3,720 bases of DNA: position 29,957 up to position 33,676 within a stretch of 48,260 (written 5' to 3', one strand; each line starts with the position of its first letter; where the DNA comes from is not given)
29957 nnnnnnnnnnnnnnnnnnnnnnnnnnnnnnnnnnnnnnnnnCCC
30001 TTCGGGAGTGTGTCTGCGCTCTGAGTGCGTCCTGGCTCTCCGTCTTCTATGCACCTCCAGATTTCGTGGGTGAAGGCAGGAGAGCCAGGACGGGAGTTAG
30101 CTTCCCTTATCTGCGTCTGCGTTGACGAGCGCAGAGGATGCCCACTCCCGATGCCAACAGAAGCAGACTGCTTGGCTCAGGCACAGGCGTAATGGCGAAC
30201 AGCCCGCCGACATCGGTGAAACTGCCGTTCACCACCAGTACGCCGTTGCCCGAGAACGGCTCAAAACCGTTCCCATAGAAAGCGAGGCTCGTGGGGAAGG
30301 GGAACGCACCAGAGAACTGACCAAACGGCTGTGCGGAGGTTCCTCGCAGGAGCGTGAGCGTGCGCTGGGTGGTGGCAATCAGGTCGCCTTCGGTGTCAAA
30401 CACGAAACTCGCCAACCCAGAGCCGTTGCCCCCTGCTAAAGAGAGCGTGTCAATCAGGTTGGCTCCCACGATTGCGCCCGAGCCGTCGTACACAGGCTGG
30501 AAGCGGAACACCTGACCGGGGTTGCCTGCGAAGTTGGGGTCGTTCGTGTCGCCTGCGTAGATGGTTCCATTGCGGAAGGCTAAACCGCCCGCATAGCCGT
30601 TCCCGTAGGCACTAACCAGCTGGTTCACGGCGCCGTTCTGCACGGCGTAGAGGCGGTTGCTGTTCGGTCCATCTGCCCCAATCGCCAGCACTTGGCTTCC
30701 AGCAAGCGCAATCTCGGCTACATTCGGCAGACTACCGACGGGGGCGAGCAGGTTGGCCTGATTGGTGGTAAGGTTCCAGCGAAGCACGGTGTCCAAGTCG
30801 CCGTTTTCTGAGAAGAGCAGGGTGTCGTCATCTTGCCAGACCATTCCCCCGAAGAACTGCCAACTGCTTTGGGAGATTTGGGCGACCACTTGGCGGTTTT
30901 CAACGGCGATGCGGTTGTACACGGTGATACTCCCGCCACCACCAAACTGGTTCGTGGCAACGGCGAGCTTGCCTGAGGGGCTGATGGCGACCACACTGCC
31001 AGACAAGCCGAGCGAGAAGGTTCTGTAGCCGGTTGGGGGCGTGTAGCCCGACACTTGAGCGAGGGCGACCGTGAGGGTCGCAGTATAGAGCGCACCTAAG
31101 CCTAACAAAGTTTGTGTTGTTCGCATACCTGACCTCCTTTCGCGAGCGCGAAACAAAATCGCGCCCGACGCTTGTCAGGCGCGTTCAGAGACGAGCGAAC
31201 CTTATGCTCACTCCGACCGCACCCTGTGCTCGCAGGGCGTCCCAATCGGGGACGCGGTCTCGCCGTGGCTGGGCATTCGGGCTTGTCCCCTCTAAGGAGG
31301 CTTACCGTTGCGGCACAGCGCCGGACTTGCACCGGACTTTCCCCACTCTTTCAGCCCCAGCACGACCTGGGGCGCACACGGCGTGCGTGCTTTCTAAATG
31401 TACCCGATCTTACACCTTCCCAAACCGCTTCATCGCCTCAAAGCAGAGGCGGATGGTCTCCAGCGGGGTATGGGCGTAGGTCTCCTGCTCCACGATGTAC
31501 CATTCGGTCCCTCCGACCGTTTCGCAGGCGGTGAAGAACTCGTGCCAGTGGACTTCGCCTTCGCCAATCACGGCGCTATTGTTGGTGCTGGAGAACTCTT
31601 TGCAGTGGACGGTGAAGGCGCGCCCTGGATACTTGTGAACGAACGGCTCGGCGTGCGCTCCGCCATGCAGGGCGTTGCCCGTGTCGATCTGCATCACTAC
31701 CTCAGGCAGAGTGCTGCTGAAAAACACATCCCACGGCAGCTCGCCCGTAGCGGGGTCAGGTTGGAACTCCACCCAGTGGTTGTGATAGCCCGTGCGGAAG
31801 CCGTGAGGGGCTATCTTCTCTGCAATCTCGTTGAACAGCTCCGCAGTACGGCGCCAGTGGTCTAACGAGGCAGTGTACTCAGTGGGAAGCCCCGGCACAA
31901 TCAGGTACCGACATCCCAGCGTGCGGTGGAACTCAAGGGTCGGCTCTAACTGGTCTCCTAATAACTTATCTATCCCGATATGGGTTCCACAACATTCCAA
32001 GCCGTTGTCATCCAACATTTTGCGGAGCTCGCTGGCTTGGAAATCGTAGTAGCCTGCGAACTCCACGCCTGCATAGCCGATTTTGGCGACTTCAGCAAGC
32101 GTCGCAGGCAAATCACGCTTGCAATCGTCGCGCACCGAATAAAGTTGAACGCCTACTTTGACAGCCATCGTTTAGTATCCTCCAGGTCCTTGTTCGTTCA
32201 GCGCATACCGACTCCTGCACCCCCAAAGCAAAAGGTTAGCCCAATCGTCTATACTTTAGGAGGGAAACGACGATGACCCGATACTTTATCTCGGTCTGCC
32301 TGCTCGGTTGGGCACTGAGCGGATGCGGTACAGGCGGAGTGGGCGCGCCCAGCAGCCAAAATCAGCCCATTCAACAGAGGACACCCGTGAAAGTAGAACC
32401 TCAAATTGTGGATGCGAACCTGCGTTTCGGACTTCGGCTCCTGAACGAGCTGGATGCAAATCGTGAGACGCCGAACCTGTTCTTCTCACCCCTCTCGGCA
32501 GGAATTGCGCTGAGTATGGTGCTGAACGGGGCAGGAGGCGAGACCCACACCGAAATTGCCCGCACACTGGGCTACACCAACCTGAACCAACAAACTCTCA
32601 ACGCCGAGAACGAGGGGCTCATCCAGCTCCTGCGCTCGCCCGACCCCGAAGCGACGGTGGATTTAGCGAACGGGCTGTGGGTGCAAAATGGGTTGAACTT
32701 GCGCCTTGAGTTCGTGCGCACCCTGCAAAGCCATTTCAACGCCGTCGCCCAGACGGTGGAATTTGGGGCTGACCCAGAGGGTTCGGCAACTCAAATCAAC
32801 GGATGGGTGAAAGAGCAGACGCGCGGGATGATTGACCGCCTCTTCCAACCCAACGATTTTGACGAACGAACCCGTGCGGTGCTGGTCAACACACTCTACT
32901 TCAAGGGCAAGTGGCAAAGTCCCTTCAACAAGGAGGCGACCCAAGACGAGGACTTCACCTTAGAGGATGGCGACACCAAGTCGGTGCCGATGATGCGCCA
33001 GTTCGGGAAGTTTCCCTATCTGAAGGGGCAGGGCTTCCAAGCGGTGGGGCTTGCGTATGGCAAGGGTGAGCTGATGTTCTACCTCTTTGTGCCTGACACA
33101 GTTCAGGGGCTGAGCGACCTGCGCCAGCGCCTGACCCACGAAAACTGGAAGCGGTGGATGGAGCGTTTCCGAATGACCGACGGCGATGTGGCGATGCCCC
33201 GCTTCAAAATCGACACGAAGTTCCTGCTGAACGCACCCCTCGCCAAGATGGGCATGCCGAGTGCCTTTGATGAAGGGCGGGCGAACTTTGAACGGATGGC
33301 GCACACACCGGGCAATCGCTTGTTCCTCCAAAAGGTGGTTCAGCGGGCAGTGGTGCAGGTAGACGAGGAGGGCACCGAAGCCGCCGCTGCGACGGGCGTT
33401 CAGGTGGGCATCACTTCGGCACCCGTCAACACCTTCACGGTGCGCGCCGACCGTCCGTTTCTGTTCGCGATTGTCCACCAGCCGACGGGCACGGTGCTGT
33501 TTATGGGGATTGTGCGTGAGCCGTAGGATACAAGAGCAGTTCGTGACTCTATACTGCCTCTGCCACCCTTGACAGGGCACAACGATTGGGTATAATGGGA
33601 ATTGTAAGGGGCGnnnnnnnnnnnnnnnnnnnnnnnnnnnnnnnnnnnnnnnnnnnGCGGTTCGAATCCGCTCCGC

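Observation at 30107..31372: Cobalamin-riboswitch-like leader controlling a PEP-CTERM propeller-like surface protein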

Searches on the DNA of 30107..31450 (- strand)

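Call 4: search_rna_families(source=window, start=31050, end=31450, threshold=evalue, max_evalue=10, show_alignments=4)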
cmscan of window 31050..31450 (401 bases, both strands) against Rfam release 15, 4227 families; matches with E-value up to 10: 2.
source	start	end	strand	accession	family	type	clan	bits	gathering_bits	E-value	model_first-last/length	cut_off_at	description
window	31266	31357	-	RF01689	AdoCbl-II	Cis-reg; riboswitch;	CL00101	40.2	36.5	2.6e-08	1-81/81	no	AdoCbl-II (Cobalamin/B12) riboswitch aptamer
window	31159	31185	+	RF01487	rliI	Gene; sRNA;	-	11.2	45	1.7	210-236/239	no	Listeria sRNA rliI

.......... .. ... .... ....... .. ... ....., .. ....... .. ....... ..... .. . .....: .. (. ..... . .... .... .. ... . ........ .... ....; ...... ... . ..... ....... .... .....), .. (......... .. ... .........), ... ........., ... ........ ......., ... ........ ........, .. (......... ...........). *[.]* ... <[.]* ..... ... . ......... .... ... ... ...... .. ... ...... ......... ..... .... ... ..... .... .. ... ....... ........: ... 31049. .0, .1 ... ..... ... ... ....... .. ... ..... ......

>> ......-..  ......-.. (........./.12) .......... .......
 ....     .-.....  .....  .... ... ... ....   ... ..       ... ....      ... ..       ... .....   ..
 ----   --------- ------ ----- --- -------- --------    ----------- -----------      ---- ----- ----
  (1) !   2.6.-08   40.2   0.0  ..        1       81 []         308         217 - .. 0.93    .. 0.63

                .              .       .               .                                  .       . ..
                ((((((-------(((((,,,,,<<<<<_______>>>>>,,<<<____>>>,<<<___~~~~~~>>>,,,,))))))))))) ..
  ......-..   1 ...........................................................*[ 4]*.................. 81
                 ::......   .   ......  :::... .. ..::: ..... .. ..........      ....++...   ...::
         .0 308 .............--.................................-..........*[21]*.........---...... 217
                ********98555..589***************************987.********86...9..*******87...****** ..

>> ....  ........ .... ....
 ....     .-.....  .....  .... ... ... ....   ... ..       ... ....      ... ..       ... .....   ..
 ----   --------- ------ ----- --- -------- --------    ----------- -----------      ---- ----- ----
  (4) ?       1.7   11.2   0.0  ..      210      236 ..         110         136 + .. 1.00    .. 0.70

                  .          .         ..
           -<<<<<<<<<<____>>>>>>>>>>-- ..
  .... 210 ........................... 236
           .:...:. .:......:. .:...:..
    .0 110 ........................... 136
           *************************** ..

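Call 12: search_rna_families(sources=[L001, L002, L003, L004, L005, L006, L007, L008, L009, L010, L011, L012, L013], threshold=gathering)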
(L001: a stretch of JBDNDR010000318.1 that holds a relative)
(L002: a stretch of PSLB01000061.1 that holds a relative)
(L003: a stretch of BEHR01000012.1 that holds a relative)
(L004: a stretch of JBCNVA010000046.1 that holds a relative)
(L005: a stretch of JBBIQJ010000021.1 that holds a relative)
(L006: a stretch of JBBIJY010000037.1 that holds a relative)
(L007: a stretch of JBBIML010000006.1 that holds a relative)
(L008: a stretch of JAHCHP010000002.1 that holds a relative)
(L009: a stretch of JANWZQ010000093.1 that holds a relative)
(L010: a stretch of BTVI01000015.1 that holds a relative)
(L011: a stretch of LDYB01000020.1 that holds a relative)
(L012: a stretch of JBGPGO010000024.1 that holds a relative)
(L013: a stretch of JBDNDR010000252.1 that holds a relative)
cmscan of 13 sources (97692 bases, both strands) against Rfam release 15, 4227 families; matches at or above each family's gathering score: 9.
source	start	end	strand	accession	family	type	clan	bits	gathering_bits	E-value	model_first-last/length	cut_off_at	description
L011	3718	3860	+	RF00174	Cobalamin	Cis-reg; riboswitch;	CL00101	41.4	31.5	7.6e-07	1-189/189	no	Cobalamin riboswitch aptamer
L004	3763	3858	+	RF01689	AdoCbl-II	Cis-reg; riboswitch;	CL00101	40.8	36.5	4e-06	1-81/81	no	AdoCbl-II (Cobalamin/B12) riboswitch aptamer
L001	1444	1568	+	RF00174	Cobalamin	Cis-reg; riboswitch;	CL00101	36.6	31.5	1.8e-05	1-189/189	no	Cobalamin riboswitch aptamer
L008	3588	3716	+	RF00174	Cobalamin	Cis-reg; riboswitch;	CL00101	35.9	31.5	2.8e-05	1-189/189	no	Cobalamin riboswitch aptamer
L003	3673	3825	+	RF00174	Cobalamin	Cis-reg; riboswitch;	CL00101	35.6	31.5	3.5e-05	1-189/189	no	Cobalamin riboswitch aptamer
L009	3628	3774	+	RF00174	Cobalamin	Cis-reg; riboswitch;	CL00101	34.5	31.5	6.8e-05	1-189/189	no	Cobalamin riboswitch aptamer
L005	3344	3486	+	RF00174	Cobalamin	Cis-reg; riboswitch;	CL00101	34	31.5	0.0001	1-189/189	no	Cobalamin riboswitch aptamer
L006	3058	3218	+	RF00174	Cobalamin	Cis-reg; riboswitch;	CL00101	31.7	31.5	0.00044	1-189/189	no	Cobalamin riboswitch aptamer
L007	3702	3862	+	RF00174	Cobalamin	Cis-reg; riboswitch;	CL00101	31.6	31.5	0.00047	1-189/189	no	Cobalamin riboswitch aptamer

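Call 14: search_rna_families(sources=[L014, L015, L016, L017, L018, L019, L020, L021, L022, L023, L024, L025, L026, L027], threshold=gathering)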
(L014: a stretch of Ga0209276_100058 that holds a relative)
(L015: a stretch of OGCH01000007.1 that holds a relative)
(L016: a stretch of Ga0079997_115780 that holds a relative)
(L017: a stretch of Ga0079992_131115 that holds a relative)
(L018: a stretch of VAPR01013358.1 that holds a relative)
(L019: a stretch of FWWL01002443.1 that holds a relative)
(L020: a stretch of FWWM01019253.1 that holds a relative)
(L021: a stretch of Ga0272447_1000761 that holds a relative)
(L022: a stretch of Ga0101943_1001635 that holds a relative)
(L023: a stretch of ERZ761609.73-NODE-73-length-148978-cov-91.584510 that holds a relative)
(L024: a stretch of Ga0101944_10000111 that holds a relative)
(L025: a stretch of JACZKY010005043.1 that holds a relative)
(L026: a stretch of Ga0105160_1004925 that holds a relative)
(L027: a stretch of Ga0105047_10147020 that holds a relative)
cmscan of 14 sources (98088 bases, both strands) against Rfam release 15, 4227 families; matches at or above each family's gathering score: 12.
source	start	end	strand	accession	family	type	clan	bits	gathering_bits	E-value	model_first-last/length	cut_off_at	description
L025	4094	4230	+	RF00379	c-di-AMP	Cis-reg; riboswitch;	-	81.6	38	3.2e-17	1-134/134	no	c-di-AMP riboswitch aptamer (ydaO/yuaA leader)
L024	3552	3734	+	RF00174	Cobalamin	Cis-reg; riboswitch;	CL00101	72.1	31.5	1.2e-15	1-189/189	no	Cobalamin riboswitch aptamer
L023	3493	3564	-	RF00005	tRNA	Gene; tRNA;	CL00001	70.8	29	2.9e-13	1-71/71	no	tRNA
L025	1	144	+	RF00174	Cobalamin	Cis-reg; riboswitch;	CL00101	69.4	31.5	7.1e-15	46-168/189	no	Cobalamin riboswitch aptamer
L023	3719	3806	+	RF01689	AdoCbl-II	Cis-reg; riboswitch;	CL00101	48.8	36.5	1.4e-08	1-81/81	no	AdoCbl-II (Cobalamin/B12) riboswitch aptamer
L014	3718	3860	+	RF00174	Cobalamin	Cis-reg; riboswitch;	CL00101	41.4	31.5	7.6e-07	1-189/189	no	Cobalamin riboswitch aptamer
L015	3718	3860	+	RF00174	Cobalamin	Cis-reg; riboswitch;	CL00101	41.4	31.5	7.6e-07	1-189/189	no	Cobalamin riboswitch aptamer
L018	685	779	+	RF01689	AdoCbl-II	Cis-reg; riboswitch;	CL00101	40.4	36.5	5.3e-06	1-81/81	no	AdoCbl-II (Cobalamin/B12) riboswitch aptamer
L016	3670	3815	+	RF00174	Cobalamin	Cis-reg; riboswitch;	CL00101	37.1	31.5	1.2e-05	1-189/189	no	Cobalamin riboswitch aptamer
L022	267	413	+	RF00174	Cobalamin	Cis-reg; riboswitch;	CL00101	36.2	31.5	2.3e-05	11-180/189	no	Cobalamin riboswitch aptamer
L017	3727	3865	+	RF00174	Cobalamin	Cis-reg; riboswitch;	CL00101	33.4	31.5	0.00014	1-189/189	no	Cobalamin riboswitch aptamer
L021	3669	3809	+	RF00174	Cobalamin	Cis-reg; riboswitch;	CL00101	33.3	31.5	0.00015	1-189/189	no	Cobalamin riboswitch aptamer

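Call 54: search_rna_families(sources=[L028, L032, L034], threshold=evalue, max_evalue=0.01)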
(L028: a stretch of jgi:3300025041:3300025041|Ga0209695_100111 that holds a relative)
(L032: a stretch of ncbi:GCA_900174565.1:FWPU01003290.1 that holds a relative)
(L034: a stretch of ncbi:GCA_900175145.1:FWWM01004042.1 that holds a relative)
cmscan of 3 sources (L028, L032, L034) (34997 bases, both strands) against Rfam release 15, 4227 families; matches with E-value up to 0.01: 3.
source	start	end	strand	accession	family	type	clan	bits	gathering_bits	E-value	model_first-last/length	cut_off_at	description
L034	12385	12517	+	RF00059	TPP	Cis-reg; riboswitch;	-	70.4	54.3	4.5e-12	1-105/105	no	TPP riboswitch aptamer (THI element)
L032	5766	5857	+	RF01689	AdoCbl-II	Cis-reg; riboswitch;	CL00101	42.1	36.5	5.6e-07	1-81/81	no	AdoCbl-II (Cobalamin/B12) riboswitch aptamer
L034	5705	5847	+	RF00174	Cobalamin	Cis-reg; riboswitch;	CL00101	35.1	31.5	1.7e-05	1-189/189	no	Cobalamin riboswitch aptamer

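Call 62: search_rna_families(sources=[L002, L010, L012, L019, L026, L027], threshold=evalue, max_evalue=0.1)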
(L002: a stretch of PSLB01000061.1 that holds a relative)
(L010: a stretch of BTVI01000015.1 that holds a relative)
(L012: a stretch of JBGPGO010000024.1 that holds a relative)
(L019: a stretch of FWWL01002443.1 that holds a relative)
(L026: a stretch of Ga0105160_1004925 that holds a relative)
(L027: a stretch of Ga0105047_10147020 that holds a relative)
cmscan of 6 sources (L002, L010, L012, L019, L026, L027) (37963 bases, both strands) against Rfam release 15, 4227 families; matches with E-value up to 0.1: 6.
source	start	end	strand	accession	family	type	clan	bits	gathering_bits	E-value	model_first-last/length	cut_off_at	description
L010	3740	3885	+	RF01482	AdoCbl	Cis-reg; riboswitch;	CL00101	47.6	50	7.3e-06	1-149/149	no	AdoCbl (Cobalamin/B12) riboswitch aptamer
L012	3532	3674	+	RF01482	AdoCbl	Cis-reg; riboswitch;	CL00101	43.6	50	6.5e-05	1-149/149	no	AdoCbl (Cobalamin/B12) riboswitch aptamer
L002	3698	3790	+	RF01689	AdoCbl-II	Cis-reg; riboswitch;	CL00101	34.7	36.5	0.00012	1-81/81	no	AdoCbl-II (Cobalamin/B12) riboswitch aptamer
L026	3750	3844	+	RF01689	AdoCbl-II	Cis-reg; riboswitch;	CL00101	32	36.5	0.00084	1-81/81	no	AdoCbl-II (Cobalamin/B12) riboswitch aptamer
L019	3676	3857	+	RF00174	Cobalamin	Cis-reg; riboswitch;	CL00101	28.4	31.5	0.0015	1-189/189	no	Cobalamin riboswitch aptamer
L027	327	535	+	RF00174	Cobalamin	Cis-reg; riboswitch;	CL00101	23.4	31.5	0.042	45-169/189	no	Cobalamin riboswitch aptamer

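Call 72: search_rna_families(sources=[L035, L036, L037], threshold=evalue, max_evalue=0.01)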
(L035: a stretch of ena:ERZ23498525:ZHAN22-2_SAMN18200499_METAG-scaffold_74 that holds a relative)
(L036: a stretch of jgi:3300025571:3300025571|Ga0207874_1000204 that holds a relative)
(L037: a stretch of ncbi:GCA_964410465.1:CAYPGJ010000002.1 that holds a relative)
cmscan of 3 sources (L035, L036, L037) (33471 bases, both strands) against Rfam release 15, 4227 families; matches with E-value up to 0.01: 5.
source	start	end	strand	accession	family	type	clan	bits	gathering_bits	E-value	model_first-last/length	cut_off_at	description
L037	3469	3666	+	RF00174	Cobalamin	Cis-reg; riboswitch;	CL00101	82.9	31.5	3.4e-19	1-189/189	no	Cobalamin riboswitch aptamer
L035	3466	3693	+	RF00174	Cobalamin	Cis-reg; riboswitch;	CL00101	78.6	31.5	5.9e-18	1-189/189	no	Cobalamin riboswitch aptamer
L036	3527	3749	+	RF00174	Cobalamin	Cis-reg; riboswitch;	CL00101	74.9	31.5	6.6e-17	1-189/189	no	Cobalamin riboswitch aptamer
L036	1706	1779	+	RF00005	tRNA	Gene; tRNA;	CL00001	68.4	29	4.5e-13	1-71/71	no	tRNA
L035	8480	8561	-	RF00005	tRNA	Gene; tRNA;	CL00001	55.1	29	2.1e-09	1-71/71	no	tRNA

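Call 84: search_rna_families(source=L038, threshold=evalue, max_evalue=0.01)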
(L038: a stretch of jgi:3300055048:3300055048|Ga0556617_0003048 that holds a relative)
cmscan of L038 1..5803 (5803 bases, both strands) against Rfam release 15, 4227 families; matches with E-value up to 0.01: 1.
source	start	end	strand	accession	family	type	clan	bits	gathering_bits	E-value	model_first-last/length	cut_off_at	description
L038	3068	3148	+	RF01689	AdoCbl-II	Cis-reg; riboswitch;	CL00101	46.9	36.5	3.2e-09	1-81/81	no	AdoCbl-II (Cobalamin/B12) riboswitch aptamer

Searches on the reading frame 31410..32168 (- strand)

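Call 27: search_protein_families(library=pfam, proteins=[window:31410-32168:-], max_evalue=0.00001)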
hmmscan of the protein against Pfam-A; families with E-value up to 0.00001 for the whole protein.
window:31410-32168:- (252 aa): 1 family
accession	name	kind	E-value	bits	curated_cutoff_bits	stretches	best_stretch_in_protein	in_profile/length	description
PF01261.30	AP_endonuc_2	-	1.8e-20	74.2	31.1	1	24-234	1-234/249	Xylose isomerase-like TIM barrel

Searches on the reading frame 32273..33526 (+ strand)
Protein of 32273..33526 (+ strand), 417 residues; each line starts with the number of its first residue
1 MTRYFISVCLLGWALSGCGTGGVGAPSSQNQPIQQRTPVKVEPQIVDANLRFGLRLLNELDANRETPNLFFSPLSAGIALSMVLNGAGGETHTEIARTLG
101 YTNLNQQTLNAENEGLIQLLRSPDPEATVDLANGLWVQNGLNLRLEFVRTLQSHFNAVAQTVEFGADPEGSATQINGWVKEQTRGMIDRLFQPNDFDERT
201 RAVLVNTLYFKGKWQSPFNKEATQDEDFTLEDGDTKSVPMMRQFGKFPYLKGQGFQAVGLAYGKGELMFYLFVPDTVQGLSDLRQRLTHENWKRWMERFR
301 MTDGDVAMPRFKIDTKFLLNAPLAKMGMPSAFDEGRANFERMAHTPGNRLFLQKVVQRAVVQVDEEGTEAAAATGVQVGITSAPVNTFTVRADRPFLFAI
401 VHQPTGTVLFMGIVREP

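Call 27: search_protein_families(library=pfam, proteins=[window:32273-33526:+], max_evalue=0.00001)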
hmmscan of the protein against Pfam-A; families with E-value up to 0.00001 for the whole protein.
window:32273-33526:+ (417 aa): 1 family
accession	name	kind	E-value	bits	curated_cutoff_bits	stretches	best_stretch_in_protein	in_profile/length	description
PF00079.25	Serpin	-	6.9e-116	387.9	27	1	48-417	2-370/370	Serpin (serine protease inhibitor)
